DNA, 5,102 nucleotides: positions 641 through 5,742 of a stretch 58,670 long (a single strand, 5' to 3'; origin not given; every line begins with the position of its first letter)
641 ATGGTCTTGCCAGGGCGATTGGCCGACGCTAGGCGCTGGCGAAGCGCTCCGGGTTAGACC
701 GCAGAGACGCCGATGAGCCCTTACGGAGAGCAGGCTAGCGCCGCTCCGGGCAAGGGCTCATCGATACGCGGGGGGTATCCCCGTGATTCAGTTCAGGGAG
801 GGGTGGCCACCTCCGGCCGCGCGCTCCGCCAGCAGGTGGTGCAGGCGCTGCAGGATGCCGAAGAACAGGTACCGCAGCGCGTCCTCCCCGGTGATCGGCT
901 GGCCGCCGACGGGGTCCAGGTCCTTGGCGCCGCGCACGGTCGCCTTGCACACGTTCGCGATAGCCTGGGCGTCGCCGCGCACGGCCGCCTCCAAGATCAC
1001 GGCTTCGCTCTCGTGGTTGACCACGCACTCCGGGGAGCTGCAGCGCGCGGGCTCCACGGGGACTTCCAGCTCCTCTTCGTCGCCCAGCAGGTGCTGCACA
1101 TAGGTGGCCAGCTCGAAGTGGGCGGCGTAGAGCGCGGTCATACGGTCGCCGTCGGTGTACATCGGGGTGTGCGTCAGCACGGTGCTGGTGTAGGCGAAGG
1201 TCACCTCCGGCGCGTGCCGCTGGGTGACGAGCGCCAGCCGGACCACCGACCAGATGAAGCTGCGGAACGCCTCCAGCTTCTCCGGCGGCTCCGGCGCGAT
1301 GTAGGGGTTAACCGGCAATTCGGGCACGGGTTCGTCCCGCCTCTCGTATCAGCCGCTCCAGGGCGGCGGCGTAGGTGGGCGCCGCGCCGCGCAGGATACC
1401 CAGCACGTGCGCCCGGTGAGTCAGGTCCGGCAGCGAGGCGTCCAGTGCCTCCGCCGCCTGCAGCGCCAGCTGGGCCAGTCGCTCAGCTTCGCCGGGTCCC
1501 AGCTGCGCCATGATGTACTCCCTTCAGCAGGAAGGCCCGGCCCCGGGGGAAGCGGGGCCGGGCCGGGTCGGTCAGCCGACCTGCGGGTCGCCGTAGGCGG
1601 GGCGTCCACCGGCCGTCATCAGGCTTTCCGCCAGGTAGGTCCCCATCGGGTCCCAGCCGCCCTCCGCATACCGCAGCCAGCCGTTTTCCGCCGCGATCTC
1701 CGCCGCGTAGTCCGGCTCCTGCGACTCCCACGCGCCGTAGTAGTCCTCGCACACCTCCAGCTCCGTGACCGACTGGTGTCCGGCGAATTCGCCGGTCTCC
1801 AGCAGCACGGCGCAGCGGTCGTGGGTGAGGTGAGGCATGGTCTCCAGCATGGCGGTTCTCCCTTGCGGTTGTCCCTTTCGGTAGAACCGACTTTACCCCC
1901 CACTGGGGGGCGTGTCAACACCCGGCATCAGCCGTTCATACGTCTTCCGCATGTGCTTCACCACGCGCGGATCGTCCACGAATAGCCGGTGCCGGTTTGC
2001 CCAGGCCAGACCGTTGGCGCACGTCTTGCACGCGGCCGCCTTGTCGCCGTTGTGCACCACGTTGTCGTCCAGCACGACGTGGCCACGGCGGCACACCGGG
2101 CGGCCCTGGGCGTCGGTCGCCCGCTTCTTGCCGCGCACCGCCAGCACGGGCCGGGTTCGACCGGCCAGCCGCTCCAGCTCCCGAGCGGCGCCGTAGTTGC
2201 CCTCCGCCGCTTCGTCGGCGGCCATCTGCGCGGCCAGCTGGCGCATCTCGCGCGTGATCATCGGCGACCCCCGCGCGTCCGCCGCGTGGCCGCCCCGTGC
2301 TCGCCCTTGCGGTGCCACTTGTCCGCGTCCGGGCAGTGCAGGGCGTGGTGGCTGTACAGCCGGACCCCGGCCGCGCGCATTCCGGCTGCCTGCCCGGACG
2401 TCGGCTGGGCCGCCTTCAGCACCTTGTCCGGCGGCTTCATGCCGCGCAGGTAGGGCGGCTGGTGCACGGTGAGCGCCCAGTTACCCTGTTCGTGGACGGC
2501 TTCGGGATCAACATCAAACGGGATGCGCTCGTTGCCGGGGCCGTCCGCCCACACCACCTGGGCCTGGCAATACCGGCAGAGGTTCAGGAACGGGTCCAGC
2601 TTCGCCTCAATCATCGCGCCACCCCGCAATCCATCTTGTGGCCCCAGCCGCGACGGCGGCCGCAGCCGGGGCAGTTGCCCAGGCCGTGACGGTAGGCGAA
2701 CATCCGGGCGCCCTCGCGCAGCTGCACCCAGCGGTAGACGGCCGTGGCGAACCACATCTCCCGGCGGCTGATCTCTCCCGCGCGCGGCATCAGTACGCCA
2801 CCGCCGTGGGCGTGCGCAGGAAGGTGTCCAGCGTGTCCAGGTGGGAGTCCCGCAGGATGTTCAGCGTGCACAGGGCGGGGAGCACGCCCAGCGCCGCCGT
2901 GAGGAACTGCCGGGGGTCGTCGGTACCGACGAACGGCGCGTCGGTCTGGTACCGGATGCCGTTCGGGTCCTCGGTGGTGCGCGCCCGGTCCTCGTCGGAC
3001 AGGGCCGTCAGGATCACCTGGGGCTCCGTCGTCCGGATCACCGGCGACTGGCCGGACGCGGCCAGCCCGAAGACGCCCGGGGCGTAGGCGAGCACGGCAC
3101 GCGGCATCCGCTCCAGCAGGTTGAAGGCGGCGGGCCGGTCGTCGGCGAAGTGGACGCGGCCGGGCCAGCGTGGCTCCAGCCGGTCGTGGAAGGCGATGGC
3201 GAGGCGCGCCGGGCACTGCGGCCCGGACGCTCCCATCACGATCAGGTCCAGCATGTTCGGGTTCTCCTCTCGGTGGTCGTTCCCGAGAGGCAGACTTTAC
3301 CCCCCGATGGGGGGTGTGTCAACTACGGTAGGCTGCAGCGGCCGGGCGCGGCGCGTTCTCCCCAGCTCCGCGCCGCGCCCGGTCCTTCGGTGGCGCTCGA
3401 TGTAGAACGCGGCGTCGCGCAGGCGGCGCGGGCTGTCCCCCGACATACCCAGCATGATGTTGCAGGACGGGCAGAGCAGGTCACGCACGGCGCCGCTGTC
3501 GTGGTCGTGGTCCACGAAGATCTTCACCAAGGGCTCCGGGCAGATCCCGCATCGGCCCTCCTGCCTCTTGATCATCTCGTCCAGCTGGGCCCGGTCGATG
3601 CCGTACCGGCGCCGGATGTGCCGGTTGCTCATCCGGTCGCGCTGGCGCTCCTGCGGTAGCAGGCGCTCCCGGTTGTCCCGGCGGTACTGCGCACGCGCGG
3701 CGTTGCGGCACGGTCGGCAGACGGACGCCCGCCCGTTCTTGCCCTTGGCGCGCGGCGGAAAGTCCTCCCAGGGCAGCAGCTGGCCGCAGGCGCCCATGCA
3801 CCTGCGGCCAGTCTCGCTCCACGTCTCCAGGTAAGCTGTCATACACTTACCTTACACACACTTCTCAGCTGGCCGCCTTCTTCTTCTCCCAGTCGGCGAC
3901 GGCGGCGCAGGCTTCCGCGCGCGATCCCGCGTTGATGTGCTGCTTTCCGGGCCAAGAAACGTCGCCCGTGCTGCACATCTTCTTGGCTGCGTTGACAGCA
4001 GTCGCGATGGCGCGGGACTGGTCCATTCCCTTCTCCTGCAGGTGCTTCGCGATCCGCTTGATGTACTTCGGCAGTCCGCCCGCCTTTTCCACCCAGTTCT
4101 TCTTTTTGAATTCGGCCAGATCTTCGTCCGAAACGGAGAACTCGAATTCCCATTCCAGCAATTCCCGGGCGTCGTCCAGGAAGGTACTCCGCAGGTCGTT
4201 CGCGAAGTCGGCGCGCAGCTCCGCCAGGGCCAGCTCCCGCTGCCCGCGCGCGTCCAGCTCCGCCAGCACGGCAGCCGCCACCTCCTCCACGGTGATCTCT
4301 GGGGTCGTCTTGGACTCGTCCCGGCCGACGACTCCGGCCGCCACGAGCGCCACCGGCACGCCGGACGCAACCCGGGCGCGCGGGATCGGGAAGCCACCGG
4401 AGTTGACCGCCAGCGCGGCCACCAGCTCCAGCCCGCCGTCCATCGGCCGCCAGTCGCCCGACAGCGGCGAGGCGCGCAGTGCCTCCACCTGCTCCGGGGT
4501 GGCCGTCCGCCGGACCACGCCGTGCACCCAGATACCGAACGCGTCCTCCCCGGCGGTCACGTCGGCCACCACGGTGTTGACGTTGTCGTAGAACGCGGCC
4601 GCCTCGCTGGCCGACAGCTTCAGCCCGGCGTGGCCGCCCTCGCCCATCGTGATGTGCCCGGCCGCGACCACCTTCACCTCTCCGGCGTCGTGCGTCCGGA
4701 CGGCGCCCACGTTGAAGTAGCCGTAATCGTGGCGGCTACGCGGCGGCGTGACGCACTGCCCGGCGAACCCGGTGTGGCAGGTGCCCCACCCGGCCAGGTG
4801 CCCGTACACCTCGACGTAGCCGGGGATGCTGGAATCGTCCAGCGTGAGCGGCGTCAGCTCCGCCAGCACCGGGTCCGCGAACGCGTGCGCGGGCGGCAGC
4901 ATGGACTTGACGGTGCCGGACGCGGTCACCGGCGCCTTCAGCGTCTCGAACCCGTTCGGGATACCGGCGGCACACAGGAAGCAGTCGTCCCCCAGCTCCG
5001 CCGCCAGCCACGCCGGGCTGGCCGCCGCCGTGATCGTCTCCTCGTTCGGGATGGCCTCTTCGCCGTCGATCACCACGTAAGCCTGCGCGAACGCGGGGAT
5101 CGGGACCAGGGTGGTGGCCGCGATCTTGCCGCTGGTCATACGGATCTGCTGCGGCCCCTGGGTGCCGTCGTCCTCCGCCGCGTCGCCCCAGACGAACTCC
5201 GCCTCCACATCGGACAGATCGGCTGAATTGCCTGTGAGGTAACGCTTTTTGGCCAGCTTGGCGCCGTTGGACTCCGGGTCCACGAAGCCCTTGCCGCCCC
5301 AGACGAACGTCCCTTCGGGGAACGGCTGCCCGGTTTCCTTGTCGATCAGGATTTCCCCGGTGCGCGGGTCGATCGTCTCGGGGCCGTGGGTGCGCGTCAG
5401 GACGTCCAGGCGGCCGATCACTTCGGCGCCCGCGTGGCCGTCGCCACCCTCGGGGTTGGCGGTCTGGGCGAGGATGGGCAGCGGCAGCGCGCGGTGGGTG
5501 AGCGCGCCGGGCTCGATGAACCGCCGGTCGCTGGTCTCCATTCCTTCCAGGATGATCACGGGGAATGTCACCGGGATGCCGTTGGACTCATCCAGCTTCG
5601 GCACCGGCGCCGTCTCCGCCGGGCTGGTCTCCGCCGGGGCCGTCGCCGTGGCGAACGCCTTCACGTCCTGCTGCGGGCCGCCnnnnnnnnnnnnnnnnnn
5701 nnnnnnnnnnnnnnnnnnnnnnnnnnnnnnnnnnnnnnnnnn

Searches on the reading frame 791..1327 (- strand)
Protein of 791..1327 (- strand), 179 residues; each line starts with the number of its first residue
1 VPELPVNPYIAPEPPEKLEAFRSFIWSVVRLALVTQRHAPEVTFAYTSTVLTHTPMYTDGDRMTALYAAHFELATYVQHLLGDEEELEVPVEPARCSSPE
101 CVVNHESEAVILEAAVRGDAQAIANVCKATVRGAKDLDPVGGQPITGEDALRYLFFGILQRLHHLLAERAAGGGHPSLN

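Call 87: search_protein_families(library=pfam, alignment_id=A7, max_evalue=0.0001)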
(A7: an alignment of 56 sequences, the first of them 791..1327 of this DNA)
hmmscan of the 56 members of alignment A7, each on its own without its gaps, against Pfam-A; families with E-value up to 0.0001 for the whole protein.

A. member 1, window:791-1327:- (179 aa): 0 families

B. families by the number of members that match (of 56 scanned): 7 families
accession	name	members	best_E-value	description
PF00436.31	SSB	1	2.3e-30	Single-strand binding protein family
PF02945.21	Endonuclease_7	1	2.7e-20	Recombination endonuclease VII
PF01695.23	IstB_IS21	1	1.2e-12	IstB-like ATP binding protein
PF03237.21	Terminase_6N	1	2.4e-07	Terminase large subunit, T4likevirus-type, N-terminal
PF04404.17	ERF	1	1.7e-06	ERF superfamily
PF14279.12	HNH_5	1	2.3e-06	HNH endonuclease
PF07098.16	DUF1360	1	6.5e-06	Protein of unknown function (DUF1360)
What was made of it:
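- No RNA ligase, RtcB or kinase in the window (call 87). No RNA ligase, RtcB or polynucleotide kinase/phosphatase was detected among 56 other ORFs of the window (call 87).
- Tried and rejected: RNA repair was considered and ranked low because partner enzymes are absent (call 87).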

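Call 97: search_protein_families(library=phrogs, proteins=[window:791-1327:-], max_evalue=0.001)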
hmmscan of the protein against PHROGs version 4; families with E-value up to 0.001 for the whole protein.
window:791-1327:- (179 aa): 0 families

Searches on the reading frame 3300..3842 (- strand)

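Call 97: search_protein_families(library=phrogs, proteins=[window:3300-3842:-], max_evalue=0.001)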
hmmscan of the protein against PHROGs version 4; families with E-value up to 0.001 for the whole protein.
window:3300-3842:- (181 aa): 9 families
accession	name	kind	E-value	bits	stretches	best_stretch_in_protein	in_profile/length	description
phrog_2633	-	DNA, RNA and nucleotide metabolism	1.6e-32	113.6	1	10-152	11-140/142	endonuclease VII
phrog_2914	-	DNA, RNA and nucleotide metabolism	2.6e-29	103.3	1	51-154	36-158/190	endonuclease VII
phrog_1035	-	DNA, RNA and nucleotide metabolism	5.4e-19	70.1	1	11-153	61-232/271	endonuclease VII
phrog_307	-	DNA, RNA and nucleotide metabolism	2.3e-17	65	1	54-150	90-178/334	endonuclease VII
phrog_423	-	DNA, RNA and nucleotide metabolism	1.9e-12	48.4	1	88-133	16-66/159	endonuclease VII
phrog_2255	-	DNA, RNA and nucleotide metabolism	1.4e-07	32.2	1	18-116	58-131/211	HNH endonuclease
phrog_2340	-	DNA, RNA and nucleotide metabolism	4.6e-07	31.1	1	14-80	10-76/171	endonuclease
phrog_5558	-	moron, auxiliary metabolic gene and host takeover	0.00037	21.8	1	12-61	65-113/130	Lar-like restriction alleviation protein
phrog_17507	-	DNA, RNA and nucleotide metabolism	0.00046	21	1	110-138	1-30/65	endonuclease VII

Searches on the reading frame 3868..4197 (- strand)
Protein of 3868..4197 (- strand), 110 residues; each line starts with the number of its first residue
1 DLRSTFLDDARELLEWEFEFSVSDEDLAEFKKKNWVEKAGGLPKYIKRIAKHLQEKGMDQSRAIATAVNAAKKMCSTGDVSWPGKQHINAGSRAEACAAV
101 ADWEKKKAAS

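Call 62: search_protein_families(library=phrogs, proteins=[window:3868-4197:-], max_evalue=1)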
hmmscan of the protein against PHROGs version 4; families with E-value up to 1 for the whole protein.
window:3868-4197:- (110 aa): 0 families
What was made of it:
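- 3868..4290 (-): Long helix plus helical C-terminal region, aa ~640-780. Highly conserved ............................ motif. Inferred scaffold-like or capsid-targeting region. No family hit (call 62).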

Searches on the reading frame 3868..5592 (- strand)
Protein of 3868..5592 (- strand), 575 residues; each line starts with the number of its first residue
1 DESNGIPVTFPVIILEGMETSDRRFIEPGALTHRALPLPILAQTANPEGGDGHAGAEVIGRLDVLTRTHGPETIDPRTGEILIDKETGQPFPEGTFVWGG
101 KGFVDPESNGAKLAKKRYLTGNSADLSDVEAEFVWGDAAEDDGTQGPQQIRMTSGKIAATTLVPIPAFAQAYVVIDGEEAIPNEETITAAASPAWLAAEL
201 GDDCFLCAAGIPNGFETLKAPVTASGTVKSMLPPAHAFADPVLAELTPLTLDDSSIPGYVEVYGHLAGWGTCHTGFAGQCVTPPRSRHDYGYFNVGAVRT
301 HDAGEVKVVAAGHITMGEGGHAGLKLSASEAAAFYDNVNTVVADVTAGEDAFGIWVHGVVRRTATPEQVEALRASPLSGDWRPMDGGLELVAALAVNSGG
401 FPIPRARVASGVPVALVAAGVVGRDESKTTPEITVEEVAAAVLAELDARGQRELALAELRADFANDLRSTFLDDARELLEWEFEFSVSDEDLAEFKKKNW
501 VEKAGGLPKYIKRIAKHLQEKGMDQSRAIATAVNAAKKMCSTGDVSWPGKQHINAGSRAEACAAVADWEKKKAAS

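Call 28: search_solved_structures(query=window:3868-5592:-, max_evalue=1)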
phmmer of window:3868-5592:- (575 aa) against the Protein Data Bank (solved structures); distinct sequences matched with E-value up to 1: 1.
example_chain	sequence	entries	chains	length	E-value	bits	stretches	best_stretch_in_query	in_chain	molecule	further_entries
4nw4_A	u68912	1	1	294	0.98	11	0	65-150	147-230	Lipoprotein S-layer protein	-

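Call 47: predict_structure(alignment_id=A2)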
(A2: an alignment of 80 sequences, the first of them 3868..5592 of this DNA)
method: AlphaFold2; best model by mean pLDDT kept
length: 575 residues; sequences in the alignment: 80
mean_pLDDT: 84.0   pTM: 0.40
mean pLDDT of the five models: 84.0, 81.8, 81.3, 81.3, 80.1
residues with pLDDT >= 90: 331; 70-90: 143; 50-70: 55; < 50: 46
segments of 3 or more residues with pLDDT < 50: 192-201, 221-227, 407-430
pLDDT, mean of each block of 10 residues (from residue 1): 80 95 93 97 79 82 97 94 94 98 96 94 95 79 79 97 91 94 70 40 51 56 51 96 96 95 97 90 95 96 94 93 90 89 98 98 95 94 94 91 59 32 40 74 85 78 64 72 81 76 90 93 90 93 80 82 95 88
secondary structure, 60 per line:
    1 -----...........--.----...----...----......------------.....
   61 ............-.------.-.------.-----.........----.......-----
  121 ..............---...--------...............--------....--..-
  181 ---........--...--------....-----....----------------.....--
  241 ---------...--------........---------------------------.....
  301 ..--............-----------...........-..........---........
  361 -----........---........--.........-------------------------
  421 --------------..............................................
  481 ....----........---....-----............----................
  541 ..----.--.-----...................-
elements in order: E6-16 E24-26 E31-33 E38-43 E56-69 E96-104 H109-115 E121-134 E149-163 E172-175 H184-191 H205-208 H214-217 H235-238 E250-252 E261-268 E296-302 E305-316 H328-338 E340-349 E353-360 H366-373 E377-384 E387-395 H435-484 H489-496 H500-503 H509-520 H525-542 H556-574
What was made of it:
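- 5053..5562 (-): Beta-rich domain A, aa ~216-385. HK97-gp4-like motif order: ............, GDGH258, GNS328ADL, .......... Candidate prohead protease domain. AF2 model with pLDDT mostly >90 (call 47).
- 3868..4290 (-): AF2 helices at 435-484 and 489-574 of the aa 206-780 model (call 47).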

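Call 49: fold_search(model_id=the predicted structure, library=pdb)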
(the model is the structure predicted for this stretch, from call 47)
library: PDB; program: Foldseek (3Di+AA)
matches with E <= 10: 123; with E <= 0.001: 0
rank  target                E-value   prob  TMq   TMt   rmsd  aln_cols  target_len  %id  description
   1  1o6e_A                3.3e-02  0.77  0.12  0.27  10.9       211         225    7  Epstein-Barr virus protease (released 2002-11-14)
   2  8wm4_A                6.5e-01  0.01  0.05  0.03  28.5       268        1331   14  Cryo-EM structure of DiCas7-11 in complex with crRNA (released 2024-05-29)
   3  9k7x_E                1.8e+00  0.16  0.09  0.37  11.9       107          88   13  Crystal structure of designed calcium-induced homotrimer C3-Ca1-DN*3-20 (released 2025-10-29)
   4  9hlz_RR               1.9e+00  0.06  0.07  0.11  24.2       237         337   12  Translational activators Aep1, Aep2 and Atp25 in complex with mRNA and the yeast mitochondrial ribosome (released 2025-12-17)
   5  9k7x_F                2.4e+00  0.16  0.08  0.36  12.0        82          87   16  Crystal structure of designed calcium-induced homotrimer C3-Ca1-DN*3-20 (released 2025-10-29)
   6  6zu5_LB0              2.5e+00  0.02  0.06  0.08  16.0       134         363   16  Structure of the Paranosema locustae ribosome in complex with Lso2 (released 2020-11-04)
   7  8b6l_P                2.6e+00  0.01  0.05  0.04  38.9       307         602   13  Subtomogram average of the human Sec61-TRAP-OSTA-translocon (released 2022-12-07)
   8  2chc_A                3.0e+00  0.04  0.04  0.12   9.4        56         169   14  Structure of Rv3472(D26N), a function unknown protein from Mycobacterium tuberculosis (released 2007-05-01)
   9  6yev_B                3.0e+00  0.01  0.06  0.12  13.1       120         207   15  Crystal structure of MsrA C206 and Trx C35S complex from Escherichia coli (released 2021-04-07)
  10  9k7x_A                3.1e+00  0.14  0.08  0.36  12.0        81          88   16  Crystal structure of designed calcium-induced homotrimer C3-Ca1-DN*3-20 (released 2025-10-29)
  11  3j6b_R                3.1e+00  0.04  0.07  0.12  21.1       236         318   12  Structure of the yeast mitochondrial large ribosomal subunit (released 2014-04-09)
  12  7qca_LB0              3.3e+00  0.01  0.05  0.07  18.8       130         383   12  Spraguea lophii ribosome (released 2022-11-30)
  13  6w4o_A                3.7e+00  0.05  0.04  0.16  10.1        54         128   18  CaMKII alpha-30 Cryo-EM reconstruction (released 2020-07-15)
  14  5ig3_A                3.7e+00  0.05  0.04  0.14  10.1        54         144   18  Crystal structure of the human CaMKII-alpha hub (released 2016-03-23)
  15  9cr7_A                3.7e+00  0.01  0.05  0.10   9.8        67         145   10  Structure of human SETD8 in complex with covalent inhibitor AM2928 (released 2025-07-30)
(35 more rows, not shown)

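Call 59: fold_search(model_id=the predicted structure, library=viral)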
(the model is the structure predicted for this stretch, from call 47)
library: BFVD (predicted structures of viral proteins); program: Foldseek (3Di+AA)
matches with E <= 10: 313; with E <= 0.001: 104
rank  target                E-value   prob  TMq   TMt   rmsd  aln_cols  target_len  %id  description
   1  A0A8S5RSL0            9.5e-38  1.00  0.28  0.32  25.9       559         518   32  Minor head component F [Siphoviridae sp. ctZF426]
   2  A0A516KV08            7.4e-34  1.00  0.28  0.31  26.1       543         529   30  Capsid maturation protease [Microbacterium phage FuzzBuster]
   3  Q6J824                2.7e-32  1.00  0.31  0.37  24.2       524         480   27  Pas7 [Actinoplanes phage phiAsp2]
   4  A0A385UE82            7.6e-32  1.00  0.30  0.18  20.6       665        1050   23  Capsid morphogenesis protein [Microbacterium phage OneinaGillian]
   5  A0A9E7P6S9            4.7e-29  1.00  0.29  0.19  33.5       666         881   22  (no name in the UniProt tables at hand)
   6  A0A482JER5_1          2.6e-27  1.00  0.30  0.21  21.9       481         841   26  (no name in the UniProt tables at hand)
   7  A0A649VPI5            1.1e-22  1.00  0.31  0.20  15.8       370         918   32  RNA ligase [Gordonia phage MelBins]
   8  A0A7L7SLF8            2.4e-21  1.00  0.31  0.46  15.0       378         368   32  Capsid maturation protease [Gordonia phage Clown]
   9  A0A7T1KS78            2.6e-21  1.00  0.30  0.31  16.7       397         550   32  RNA ligase [Gordonia phage Lilbeanie]
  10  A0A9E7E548            2.9e-21  1.00  0.30  0.16  19.4       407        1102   29  RNA ligase [Gordonia phage Tardus]
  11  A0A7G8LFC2            5.3e-21  1.00  0.28  0.14  18.8       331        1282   34  (no name in the UniProt tables at hand)
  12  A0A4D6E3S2            7.2e-19  1.00  0.28  0.47  11.7       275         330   33  Capsid maturation protease [Gordonia phage GodonK]
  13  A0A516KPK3            1.9e-08  1.00  0.20  0.75   4.1       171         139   18  Uncharacterized protein [Microbacterium phage Tyrumbra]
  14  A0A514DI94            2.3e-08  1.00  0.17  0.76   4.5       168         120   20  Uncharacterized protein [Microbacterium phage Cressida]
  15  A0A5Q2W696            1.2e-07  1.00  0.20  0.30   5.5       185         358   16  (no name in the UniProt tables at hand)
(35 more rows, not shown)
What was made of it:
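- On HK97-type prohead serine protease (MEROPS S78, Pfam PF04586): Foldseek/BFVD gives many 'prohead protease / HK97 family / COG3740' models at E 1e-5 to 1e-7 (call 59).
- Checked: Foldseek against BFVD gives many independent 'prohead protease / HK97 family / COG3740' hits at E 1e-5 to 1e-7 (call 59).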

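Call 63: search_solved_structures(query=A2, max_evalue=10, show_alignments=3)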
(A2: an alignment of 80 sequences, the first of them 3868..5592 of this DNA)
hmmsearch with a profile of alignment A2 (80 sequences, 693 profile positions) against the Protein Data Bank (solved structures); distinct sequences matched with E-value up to 10: 0.

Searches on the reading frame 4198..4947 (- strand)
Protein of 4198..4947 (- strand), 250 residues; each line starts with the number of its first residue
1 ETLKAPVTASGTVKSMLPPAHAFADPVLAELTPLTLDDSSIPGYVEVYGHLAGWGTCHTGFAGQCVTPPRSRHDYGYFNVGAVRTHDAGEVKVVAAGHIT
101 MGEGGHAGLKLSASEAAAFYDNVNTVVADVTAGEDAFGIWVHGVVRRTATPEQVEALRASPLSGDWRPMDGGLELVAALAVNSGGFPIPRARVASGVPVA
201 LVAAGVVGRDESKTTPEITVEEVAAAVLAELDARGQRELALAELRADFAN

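Call 62: search_protein_families(library=phrogs, proteins=[window:4198-4947:-], max_evalue=1)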
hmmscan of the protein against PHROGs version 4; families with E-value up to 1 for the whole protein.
window:4198-4947:- (250 aa): 7 families
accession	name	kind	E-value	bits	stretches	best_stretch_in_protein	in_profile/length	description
phrog_21470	-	unknown function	2.7e-64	218.7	1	8-226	212-428/500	-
phrog_859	-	head and packaging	2.6e-62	212.4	1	15-244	552-776/807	portal protein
phrog_18402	-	head and packaging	2.4e-51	176.2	1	15-243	14-225/861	head maturation protease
phrog_29860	-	head and packaging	1.5e-41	143.9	1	2-225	4-218/405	virion structural protein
phrog_21406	-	unknown function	4.2e-25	88.5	1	20-233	613-826/1668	-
phrog_12223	-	unknown function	0.076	14.2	1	214-239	6-30/43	-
phrog_8485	-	unknown function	0.18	12.7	0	209-240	20-51/125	-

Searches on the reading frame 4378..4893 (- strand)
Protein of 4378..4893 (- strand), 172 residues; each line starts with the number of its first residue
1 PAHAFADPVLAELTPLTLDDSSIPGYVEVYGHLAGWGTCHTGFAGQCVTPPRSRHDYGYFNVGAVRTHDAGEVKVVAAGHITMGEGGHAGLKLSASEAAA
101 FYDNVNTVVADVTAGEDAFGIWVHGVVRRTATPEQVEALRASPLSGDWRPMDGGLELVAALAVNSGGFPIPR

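Call 54: search_solved_structures(query=A3, max_evalue=10, show_alignments=2)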
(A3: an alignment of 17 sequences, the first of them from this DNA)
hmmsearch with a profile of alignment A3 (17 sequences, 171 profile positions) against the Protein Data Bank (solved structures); distinct sequences matched with E-value up to 10: 1.
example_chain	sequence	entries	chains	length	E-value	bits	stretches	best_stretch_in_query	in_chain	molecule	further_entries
3nqw_A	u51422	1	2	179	1.9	11.4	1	89-139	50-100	CG11900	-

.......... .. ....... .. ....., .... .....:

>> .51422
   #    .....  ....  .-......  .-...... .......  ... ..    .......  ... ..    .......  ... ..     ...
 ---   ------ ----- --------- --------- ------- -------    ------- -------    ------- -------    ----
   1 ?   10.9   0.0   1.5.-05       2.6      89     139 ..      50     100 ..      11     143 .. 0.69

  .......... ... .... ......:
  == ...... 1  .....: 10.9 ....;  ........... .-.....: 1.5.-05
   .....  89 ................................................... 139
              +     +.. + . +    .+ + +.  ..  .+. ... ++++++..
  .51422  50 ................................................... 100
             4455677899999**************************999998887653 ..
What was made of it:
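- On HK97-type prohead serine protease (MEROPS S78, Pfam PF04586): PDB profile search is empty (calls 54, 63).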

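Call 55: search_protein_families(library=pfam, alignment_id=A3, max_evalue=10)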
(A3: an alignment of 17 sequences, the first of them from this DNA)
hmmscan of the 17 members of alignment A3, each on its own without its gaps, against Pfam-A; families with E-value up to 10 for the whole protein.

A. member 1, seq(172 aa): 0 families

B. families by the number of members that match (of 17 scanned): 4 families
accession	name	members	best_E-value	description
PF18348.7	SH3_16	2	0.0067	Bacterial dipeptidyl-peptidase Sh3 domain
PF12852.13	Cupin_6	1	0.057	Cupin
PF13564.11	DoxX_2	1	0.21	DoxX-like family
PF07532.17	Big_4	1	0.21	Bacterial Ig-like domain (group 4)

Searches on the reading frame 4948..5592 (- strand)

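Call 62: search_protein_families(library=phrogs, proteins=[window:4948-5562:-], max_evalue=1)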
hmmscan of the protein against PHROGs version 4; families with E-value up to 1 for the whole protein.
window:4948-5562:- (205 aa): 3 families
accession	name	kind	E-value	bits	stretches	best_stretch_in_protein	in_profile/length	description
phrog_859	-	head and packaging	1.1e-13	51.7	2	99-179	455-544/807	portal protein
phrog_21470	-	unknown function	6.6e-08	32.7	1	7-186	36-204/500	-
phrog_13779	-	unknown function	0.029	15.1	1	67-101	26-61/139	-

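Call 66: search_protein_families(library=pfam, alignment_id=A4, max_evalue=10)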
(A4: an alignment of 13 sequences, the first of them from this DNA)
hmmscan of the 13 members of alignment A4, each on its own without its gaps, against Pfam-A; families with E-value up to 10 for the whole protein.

A. member 1, seq(185 aa): 1 family
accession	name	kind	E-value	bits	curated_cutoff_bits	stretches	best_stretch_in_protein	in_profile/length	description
PF19586.5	DUF6093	-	0.027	15.2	27.9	1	66-109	16-46/117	Family of unknown function (DUF6093)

B. families by the number of members that match (of 13 scanned): 2 families
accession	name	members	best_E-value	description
PF19586.5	DUF6093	4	0.024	Family of unknown function (DUF6093)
PF24653.1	Phage_OMP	1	0.038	Cyanophage outer membrane protein like beta barrel domain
